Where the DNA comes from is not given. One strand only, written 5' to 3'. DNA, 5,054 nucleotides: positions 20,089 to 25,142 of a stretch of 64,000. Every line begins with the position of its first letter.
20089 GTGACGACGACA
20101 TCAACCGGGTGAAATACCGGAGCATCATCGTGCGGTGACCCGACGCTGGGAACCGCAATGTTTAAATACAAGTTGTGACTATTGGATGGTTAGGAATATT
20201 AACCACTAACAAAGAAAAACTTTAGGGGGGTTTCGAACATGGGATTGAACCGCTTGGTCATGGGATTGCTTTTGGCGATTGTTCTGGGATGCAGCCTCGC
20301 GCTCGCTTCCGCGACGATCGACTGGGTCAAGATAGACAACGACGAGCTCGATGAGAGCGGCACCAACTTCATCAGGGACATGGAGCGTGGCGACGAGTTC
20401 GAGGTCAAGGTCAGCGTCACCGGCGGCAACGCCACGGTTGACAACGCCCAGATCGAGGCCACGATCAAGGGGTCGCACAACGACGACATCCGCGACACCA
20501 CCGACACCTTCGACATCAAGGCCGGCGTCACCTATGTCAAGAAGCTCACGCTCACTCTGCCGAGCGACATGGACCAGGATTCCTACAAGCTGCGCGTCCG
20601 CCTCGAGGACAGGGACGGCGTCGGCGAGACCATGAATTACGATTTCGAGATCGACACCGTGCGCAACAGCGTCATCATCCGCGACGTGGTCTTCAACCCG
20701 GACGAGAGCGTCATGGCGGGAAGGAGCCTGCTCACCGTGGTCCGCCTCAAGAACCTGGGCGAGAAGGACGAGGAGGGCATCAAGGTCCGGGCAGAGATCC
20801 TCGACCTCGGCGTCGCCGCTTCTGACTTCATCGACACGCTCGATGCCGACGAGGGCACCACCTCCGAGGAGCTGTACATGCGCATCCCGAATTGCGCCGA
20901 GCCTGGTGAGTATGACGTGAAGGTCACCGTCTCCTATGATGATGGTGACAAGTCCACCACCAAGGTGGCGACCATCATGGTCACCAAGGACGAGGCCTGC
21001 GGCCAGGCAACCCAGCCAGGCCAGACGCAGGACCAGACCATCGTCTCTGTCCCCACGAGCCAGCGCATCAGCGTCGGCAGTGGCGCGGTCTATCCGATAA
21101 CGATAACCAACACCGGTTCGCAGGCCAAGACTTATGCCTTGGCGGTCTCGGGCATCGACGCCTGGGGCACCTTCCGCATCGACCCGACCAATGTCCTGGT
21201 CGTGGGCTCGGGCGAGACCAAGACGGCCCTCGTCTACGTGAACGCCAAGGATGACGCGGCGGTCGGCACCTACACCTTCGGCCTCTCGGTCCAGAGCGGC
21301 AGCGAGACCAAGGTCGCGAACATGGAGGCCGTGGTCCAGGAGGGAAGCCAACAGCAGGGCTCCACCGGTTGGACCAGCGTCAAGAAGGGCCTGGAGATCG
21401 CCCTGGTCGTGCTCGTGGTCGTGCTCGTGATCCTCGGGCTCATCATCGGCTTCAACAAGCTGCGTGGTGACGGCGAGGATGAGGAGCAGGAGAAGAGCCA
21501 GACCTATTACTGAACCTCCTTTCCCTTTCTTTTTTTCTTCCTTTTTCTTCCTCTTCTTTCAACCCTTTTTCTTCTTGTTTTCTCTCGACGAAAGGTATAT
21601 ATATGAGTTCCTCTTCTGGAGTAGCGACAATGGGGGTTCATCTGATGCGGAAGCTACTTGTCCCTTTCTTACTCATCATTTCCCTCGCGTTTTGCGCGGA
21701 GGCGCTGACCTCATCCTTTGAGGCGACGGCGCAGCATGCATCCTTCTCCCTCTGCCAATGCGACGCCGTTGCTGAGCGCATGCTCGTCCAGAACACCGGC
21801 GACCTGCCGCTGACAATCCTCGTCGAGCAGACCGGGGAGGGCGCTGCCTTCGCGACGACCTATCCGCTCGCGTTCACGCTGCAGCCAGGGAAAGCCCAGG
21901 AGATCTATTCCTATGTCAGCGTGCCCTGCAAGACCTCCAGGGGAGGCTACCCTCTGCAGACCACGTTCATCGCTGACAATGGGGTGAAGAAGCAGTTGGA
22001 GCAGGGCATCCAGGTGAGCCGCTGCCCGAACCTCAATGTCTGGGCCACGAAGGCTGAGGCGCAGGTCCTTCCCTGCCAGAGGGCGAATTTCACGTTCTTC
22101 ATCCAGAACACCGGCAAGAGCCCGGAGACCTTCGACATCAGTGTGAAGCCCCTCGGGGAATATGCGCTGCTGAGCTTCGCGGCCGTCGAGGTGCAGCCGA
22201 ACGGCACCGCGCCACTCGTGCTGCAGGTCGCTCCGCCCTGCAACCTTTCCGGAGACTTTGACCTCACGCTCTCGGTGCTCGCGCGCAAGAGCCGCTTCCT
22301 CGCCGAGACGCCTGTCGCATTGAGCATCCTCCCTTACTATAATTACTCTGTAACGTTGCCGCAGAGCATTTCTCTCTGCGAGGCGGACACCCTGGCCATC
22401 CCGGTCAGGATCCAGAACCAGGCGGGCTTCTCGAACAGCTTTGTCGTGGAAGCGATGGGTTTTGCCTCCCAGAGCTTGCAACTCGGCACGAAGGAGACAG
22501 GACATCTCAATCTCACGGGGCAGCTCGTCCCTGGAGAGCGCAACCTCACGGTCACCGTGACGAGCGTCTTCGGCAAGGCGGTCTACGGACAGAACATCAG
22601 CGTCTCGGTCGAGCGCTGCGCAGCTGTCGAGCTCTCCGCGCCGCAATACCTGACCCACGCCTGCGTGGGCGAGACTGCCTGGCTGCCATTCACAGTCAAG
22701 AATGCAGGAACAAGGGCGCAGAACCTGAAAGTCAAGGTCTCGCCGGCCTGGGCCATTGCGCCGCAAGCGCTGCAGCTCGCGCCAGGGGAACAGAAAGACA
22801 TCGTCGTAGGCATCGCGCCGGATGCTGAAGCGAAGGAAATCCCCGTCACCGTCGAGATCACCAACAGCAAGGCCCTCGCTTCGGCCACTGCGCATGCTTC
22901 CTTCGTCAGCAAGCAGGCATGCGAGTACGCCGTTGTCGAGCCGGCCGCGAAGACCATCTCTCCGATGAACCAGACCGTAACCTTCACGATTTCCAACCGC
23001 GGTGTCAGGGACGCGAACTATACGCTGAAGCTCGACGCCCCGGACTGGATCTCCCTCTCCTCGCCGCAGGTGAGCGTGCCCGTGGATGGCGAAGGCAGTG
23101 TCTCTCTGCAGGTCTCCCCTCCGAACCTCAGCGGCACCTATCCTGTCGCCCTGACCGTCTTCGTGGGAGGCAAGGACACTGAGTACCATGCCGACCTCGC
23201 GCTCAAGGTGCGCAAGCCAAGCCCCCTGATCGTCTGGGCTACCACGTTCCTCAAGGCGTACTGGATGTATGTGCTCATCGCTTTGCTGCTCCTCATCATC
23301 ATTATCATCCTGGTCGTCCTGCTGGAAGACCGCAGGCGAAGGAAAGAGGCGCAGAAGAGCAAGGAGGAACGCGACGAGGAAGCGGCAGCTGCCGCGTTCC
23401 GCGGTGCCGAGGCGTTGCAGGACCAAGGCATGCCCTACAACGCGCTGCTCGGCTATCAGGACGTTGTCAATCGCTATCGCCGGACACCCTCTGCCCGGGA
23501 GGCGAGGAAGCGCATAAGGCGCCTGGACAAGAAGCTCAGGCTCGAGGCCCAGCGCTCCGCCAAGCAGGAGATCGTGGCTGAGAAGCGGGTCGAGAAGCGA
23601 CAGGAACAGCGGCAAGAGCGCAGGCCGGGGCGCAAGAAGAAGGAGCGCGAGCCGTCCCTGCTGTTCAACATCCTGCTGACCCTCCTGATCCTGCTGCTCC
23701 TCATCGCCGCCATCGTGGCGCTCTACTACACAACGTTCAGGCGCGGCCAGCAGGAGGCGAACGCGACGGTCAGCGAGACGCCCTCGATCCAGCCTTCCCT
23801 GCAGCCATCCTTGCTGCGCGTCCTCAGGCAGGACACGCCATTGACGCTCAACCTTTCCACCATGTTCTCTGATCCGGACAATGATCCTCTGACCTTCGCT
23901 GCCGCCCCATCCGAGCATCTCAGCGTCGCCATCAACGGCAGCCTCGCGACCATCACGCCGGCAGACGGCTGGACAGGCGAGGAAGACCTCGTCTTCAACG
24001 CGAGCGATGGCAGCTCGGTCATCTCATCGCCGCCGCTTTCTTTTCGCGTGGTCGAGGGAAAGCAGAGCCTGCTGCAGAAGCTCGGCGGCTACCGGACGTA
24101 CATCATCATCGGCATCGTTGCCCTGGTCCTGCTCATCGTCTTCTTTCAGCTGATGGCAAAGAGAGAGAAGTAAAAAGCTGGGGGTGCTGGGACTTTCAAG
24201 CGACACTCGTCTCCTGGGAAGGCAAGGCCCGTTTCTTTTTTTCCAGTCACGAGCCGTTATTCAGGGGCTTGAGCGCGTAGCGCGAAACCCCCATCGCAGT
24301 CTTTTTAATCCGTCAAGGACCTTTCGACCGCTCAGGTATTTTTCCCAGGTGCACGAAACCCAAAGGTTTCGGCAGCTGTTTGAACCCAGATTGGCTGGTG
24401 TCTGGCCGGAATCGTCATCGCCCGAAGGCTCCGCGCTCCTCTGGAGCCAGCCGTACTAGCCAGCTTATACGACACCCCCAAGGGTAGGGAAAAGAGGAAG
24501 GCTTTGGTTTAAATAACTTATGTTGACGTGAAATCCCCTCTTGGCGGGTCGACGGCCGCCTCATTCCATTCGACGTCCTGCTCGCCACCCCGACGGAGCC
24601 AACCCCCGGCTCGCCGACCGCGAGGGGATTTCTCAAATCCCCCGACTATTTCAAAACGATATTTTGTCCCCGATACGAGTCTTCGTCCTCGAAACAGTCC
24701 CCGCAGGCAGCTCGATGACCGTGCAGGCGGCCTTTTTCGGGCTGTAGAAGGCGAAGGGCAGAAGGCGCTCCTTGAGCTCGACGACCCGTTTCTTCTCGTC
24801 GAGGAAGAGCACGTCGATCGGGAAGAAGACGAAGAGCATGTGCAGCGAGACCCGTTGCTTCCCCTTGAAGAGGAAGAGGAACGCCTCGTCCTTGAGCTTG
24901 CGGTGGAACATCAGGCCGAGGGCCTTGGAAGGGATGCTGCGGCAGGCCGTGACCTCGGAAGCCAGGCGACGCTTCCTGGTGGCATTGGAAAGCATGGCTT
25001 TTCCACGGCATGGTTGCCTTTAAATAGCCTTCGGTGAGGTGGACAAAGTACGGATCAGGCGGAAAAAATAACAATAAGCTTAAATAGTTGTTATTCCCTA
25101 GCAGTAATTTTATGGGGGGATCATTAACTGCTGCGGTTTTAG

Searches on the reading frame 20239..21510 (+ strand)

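Call 35: search_protein_families(library=pfam, proteins=[window:20239-21510:+], max_evalue=0.00001)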
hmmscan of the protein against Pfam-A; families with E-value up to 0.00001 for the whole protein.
window:20239-21510:+ (424 aa): 3 families
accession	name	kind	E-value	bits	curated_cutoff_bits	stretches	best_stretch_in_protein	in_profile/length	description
PF11614.14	FixG_C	-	1.7e-10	41.5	25.6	0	284-352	34-102/119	IG-like fold at C-terminal of FixG, putative oxidoreductase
PF10633.15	NPCBM_assoc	-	2.8e-08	34.3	24.4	0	281-351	5-75/78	NPCBM-associated, NEW3 domain of alpha-galactosidase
PF15418.12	DUF4625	-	5.8e-06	27.1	27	0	196-243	77-126/131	Domain of unknown function (DUF4625)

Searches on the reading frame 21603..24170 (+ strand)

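Call 3: search_protein_families(library=pfam, proteins=[window:21603-24170:+], max_evalue=0.1)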
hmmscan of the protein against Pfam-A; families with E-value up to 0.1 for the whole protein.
window:21603-24170:+ (856 aa): 29 families (the best 25 are shown)
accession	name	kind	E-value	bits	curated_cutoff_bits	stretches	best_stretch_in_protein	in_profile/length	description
PF11614.14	FixG_C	-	7.1e-11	42.8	25.6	0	364-436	38-118/119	IG-like fold at C-terminal of FixG, putative oxidoreductase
PF22067.2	Cep192_D3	-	1e-09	38.8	27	1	352-413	12-76/99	Cep192 domain 3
PF22544.2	HYDIN_VesB_CFA65-like_Ig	-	1.1e-08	35.6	25.5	0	44-101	8-66/100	HYDIN/CFA65/VesB-like, Ig-like domain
PF17963.7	Big_9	-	2.5e-08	35.1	23.6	1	741-806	13-80/89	Bacterial Ig domain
PF19912.4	DUF6385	-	7.4e-07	29.6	26.8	0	161-207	6-52/82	Domain of unknown function (DUF6385)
PF17892.7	Cadherin_5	-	1.1e-05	25.6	26.5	1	738-806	13-87/98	Cadherin-like domain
PF15102.11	TMEM154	-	0.00026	21.3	30.3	1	558-592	68-105/153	TMEM154 protein family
PF06024.17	Orf78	-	0.0015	19.2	29.4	1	654-719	30-94/101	Orf78 (ac78)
PF20990.2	DUF2207_C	-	0.003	17.7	33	0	635-853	95-191/247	Predicted membrane protein (DUF2207) C-terminal domain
PF13273.12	DUF4064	-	0.0034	18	32.1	0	549-577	56-84/102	Protein of unknown function (DUF4064)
PF25184.1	YxzE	-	0.0049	18.3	40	0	555-586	4-35/65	YxzE-like putative bacteriocin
PF19190.6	BACON_2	-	0.0065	16.8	25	1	451-505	10-64/94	Viral BACON domain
PF05568.16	ASFV_J13L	-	0.0081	16.4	23.6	1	546-589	23-66/189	African swine fever virus J13L protein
PF07690.21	MFS_1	-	0.0091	15.4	33.4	1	543-711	141-227/347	Major Facilitator Superfamily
PF06143.16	Baculo_11_kDa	-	0.011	15.8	28.4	0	546-592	29-74/84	Baculovirus 11 kDa family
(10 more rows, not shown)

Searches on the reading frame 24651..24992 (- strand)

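Call 107: search_protein_families(library=pfam, proteins=[window:24651-24992:-], max_evalue=0.05)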
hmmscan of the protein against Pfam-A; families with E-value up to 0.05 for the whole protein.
window:24651-24992:- (113 aa): 1 family
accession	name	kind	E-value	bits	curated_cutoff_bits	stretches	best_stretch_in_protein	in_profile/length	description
PF02643.20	DUF192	-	6.4e-20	71.5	27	1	14-113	3-96/96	Uncharacterized ACR, COG1430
